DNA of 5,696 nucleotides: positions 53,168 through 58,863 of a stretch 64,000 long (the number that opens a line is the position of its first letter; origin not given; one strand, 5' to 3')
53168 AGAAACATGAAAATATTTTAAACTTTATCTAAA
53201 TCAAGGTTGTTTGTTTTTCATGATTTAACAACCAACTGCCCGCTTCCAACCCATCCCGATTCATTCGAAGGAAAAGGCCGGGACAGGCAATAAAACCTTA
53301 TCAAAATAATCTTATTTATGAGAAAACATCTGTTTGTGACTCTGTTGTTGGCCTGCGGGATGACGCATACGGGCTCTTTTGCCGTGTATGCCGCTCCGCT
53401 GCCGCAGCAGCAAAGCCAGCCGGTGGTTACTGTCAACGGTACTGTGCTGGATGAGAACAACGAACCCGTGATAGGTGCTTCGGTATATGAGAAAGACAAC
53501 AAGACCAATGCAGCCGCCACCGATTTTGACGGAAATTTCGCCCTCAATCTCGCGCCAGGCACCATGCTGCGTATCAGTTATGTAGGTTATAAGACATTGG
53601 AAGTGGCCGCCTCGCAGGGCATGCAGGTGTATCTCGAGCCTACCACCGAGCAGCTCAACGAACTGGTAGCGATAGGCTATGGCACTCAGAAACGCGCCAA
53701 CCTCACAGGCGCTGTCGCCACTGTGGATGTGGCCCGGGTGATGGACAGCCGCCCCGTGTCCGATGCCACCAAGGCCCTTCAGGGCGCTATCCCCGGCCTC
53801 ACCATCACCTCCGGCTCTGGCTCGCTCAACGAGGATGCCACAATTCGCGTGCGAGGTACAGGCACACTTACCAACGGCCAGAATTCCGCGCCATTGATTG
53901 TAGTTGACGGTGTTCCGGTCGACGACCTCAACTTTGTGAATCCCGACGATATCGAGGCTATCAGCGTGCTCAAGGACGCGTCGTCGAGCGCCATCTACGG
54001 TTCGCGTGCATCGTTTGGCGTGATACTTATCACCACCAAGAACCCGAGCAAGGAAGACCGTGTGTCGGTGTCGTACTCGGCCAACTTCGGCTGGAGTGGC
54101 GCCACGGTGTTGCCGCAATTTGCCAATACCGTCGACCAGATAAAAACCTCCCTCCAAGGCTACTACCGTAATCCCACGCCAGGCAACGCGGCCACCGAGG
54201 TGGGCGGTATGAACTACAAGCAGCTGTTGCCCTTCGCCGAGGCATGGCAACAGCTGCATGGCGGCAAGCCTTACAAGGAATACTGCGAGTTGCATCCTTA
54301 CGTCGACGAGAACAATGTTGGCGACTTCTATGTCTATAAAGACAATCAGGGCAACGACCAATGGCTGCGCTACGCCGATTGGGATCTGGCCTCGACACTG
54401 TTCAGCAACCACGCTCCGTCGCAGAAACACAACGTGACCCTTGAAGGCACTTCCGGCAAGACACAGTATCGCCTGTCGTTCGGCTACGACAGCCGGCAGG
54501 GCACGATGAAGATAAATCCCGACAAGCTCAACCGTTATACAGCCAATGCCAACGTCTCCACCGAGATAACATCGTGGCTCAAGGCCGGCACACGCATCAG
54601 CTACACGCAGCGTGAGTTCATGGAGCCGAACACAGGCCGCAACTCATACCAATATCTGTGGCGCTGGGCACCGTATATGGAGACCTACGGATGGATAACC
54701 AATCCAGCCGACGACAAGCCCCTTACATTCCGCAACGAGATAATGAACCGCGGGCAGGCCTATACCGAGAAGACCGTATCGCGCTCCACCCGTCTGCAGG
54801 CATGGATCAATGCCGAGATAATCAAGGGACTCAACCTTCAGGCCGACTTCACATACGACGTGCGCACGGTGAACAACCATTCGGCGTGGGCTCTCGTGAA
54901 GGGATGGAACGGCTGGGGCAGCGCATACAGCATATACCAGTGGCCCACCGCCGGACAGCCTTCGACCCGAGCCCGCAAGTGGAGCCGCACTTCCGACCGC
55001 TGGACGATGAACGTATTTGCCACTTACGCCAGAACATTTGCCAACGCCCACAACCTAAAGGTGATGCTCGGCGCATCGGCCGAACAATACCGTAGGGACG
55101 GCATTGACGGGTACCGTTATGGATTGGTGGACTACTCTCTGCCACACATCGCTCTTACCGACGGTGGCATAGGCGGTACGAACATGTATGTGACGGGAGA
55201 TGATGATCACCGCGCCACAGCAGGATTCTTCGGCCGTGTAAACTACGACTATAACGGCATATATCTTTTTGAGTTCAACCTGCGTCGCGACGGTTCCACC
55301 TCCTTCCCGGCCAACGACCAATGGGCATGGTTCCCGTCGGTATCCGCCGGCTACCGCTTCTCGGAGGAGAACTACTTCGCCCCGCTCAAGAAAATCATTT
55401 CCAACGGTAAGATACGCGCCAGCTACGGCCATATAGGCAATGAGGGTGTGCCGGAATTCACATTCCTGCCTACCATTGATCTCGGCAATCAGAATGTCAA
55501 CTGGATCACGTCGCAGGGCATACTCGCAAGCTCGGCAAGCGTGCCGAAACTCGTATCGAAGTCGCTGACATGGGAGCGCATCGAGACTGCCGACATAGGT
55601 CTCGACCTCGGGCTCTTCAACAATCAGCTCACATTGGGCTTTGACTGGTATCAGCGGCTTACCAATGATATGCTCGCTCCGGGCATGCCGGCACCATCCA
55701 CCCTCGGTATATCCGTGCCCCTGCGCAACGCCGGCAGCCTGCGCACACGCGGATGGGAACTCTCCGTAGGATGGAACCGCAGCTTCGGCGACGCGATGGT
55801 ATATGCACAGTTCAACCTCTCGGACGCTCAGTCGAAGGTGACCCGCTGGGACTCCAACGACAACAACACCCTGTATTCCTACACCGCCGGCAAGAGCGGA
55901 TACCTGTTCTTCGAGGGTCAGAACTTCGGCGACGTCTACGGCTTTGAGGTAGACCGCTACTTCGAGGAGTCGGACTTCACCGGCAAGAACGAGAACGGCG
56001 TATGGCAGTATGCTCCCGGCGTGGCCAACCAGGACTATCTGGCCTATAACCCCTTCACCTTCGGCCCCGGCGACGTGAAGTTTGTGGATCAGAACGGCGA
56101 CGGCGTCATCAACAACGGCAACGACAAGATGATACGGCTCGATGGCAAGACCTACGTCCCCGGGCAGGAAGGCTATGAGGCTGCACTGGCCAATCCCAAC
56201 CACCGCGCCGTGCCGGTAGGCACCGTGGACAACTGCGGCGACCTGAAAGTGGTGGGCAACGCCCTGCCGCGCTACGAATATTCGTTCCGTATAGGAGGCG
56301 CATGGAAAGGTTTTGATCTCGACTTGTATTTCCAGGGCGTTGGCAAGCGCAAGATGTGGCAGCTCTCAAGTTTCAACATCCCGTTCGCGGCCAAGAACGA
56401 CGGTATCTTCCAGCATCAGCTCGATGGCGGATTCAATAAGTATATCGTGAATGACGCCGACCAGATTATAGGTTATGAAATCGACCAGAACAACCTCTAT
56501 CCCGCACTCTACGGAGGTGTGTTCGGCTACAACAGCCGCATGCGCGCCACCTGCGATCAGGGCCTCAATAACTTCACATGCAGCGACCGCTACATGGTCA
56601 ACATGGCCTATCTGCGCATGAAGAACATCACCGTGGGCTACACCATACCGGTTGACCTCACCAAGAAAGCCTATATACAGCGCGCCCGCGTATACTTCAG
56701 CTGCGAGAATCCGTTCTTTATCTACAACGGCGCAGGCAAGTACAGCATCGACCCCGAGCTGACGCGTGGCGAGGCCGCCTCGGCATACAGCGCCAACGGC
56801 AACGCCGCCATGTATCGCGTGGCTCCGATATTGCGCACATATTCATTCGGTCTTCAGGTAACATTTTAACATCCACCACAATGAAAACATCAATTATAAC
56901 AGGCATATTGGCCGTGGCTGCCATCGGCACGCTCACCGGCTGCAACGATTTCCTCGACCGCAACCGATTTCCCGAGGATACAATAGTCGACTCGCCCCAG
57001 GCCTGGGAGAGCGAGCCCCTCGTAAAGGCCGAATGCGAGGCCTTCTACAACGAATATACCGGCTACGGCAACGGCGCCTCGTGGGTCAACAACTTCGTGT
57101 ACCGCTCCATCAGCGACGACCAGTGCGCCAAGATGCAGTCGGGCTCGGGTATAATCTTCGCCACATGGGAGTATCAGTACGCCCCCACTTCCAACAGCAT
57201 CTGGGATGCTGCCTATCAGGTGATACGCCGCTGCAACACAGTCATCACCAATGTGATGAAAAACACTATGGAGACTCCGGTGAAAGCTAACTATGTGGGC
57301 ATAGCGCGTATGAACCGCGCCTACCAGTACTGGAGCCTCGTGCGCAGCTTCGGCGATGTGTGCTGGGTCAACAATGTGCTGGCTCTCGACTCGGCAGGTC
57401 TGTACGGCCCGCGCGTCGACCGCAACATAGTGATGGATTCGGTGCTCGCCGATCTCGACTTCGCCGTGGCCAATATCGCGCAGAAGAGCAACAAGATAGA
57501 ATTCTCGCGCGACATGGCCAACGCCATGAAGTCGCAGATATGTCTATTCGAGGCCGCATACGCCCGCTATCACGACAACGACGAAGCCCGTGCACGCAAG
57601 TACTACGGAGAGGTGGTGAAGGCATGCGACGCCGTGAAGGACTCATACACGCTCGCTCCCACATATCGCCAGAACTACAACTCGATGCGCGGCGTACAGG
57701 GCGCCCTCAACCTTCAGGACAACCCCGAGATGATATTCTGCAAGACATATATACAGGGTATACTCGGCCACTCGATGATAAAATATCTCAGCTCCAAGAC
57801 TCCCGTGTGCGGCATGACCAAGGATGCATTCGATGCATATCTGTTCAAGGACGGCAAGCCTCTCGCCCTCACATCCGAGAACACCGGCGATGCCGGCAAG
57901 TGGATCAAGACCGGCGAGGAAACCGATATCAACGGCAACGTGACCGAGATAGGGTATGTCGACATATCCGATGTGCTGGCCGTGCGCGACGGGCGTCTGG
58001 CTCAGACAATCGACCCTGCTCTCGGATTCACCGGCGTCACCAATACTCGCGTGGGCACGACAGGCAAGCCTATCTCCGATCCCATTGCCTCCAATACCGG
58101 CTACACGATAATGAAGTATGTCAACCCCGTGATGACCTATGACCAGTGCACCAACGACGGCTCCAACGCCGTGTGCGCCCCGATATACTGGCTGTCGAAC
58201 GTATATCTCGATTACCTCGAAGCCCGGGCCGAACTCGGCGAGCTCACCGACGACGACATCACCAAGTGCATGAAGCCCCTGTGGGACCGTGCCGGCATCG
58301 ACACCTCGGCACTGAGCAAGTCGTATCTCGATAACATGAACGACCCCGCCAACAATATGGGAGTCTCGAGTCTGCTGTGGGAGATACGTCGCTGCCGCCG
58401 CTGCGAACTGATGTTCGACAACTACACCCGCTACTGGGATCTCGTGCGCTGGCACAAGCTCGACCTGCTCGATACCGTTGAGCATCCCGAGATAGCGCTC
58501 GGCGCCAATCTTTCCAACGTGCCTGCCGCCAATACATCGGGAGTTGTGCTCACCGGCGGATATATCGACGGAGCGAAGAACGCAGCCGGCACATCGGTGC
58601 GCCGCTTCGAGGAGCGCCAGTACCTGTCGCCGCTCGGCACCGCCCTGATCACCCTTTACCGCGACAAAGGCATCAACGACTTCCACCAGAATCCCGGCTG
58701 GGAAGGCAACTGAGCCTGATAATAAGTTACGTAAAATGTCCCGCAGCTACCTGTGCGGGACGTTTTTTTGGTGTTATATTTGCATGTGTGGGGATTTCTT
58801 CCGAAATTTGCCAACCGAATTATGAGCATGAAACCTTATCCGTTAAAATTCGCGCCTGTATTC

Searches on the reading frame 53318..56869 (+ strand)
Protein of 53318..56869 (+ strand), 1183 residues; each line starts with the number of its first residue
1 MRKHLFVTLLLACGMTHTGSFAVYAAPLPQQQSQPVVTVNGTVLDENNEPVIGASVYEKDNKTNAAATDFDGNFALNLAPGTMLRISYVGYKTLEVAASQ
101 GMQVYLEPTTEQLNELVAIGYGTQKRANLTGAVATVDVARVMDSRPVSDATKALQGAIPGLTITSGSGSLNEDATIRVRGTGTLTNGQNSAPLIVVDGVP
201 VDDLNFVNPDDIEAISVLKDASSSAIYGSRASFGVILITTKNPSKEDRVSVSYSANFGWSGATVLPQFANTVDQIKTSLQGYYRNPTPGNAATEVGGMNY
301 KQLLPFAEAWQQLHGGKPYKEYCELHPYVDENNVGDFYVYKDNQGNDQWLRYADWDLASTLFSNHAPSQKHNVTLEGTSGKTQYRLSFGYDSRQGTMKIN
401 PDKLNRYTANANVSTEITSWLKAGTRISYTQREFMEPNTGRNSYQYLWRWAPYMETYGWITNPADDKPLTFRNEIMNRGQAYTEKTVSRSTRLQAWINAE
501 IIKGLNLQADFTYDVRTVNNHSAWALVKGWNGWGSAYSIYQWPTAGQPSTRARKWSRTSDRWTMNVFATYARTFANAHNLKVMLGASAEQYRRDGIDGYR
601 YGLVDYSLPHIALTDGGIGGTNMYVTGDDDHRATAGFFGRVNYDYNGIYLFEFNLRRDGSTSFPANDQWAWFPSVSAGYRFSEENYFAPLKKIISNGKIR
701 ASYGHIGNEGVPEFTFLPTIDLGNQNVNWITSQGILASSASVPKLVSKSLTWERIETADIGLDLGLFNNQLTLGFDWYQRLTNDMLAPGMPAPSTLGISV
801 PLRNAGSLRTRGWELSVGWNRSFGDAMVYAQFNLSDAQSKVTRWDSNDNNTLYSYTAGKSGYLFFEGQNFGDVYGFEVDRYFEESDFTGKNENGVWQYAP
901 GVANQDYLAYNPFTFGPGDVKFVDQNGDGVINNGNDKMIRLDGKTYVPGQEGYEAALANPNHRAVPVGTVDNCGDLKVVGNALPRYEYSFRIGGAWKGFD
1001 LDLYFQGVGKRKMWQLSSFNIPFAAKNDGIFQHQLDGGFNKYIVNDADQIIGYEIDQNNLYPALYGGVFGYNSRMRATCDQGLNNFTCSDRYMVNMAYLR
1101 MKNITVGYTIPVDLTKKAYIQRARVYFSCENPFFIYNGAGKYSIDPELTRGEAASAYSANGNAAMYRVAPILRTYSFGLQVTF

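Call 66: search_protein_families(library=pfam, proteins=[window:53318-56869:+], max_evalue=0.00001)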
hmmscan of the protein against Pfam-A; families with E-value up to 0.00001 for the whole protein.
window:53318-56869:+ (1183 aa): 4 families
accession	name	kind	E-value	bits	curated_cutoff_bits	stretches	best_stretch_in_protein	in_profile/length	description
PF07715.20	Plug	-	1.3e-16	61.4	23.9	1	129-235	5-107/107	TonB-dependent Receptor Plug Domain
PF13715.12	CarbopepD_reg_2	-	8.7e-14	51.8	32.2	1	39-117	1-87/88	CarboxypepD_reg-like domain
PF00593.30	TonB_dep_Rec_b-barrel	-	7.9e-13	49.5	27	1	467-901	38-411/436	TonB dependent receptor-like, beta-barrel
PF13620.12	CarboxypepD_reg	-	4.4e-09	37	32.3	1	38-96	1-64/82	Carboxypeptidase regulatory-like domain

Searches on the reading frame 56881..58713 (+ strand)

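Call 66: search_protein_families(library=pfam, proteins=[window:56881-58713:+], max_evalue=0.00001)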
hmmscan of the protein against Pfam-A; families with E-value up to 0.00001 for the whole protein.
window:56881-58713:+ (610 aa): 3 families
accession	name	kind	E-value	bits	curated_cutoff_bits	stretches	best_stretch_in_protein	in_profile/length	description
PF07980.17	SusD_RagB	-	1.4e-22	81.2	23.1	1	310-607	43-297/297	SusD family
PF14322.12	SusD-like_3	-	8.2e-13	49.4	27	1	62-222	32-191/191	Starch-binding associating with outer membrane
PF12771.13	SusD-like_2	-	3.2e-09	36.6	27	1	98-205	50-156/415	Starch-binding associating with outer membrane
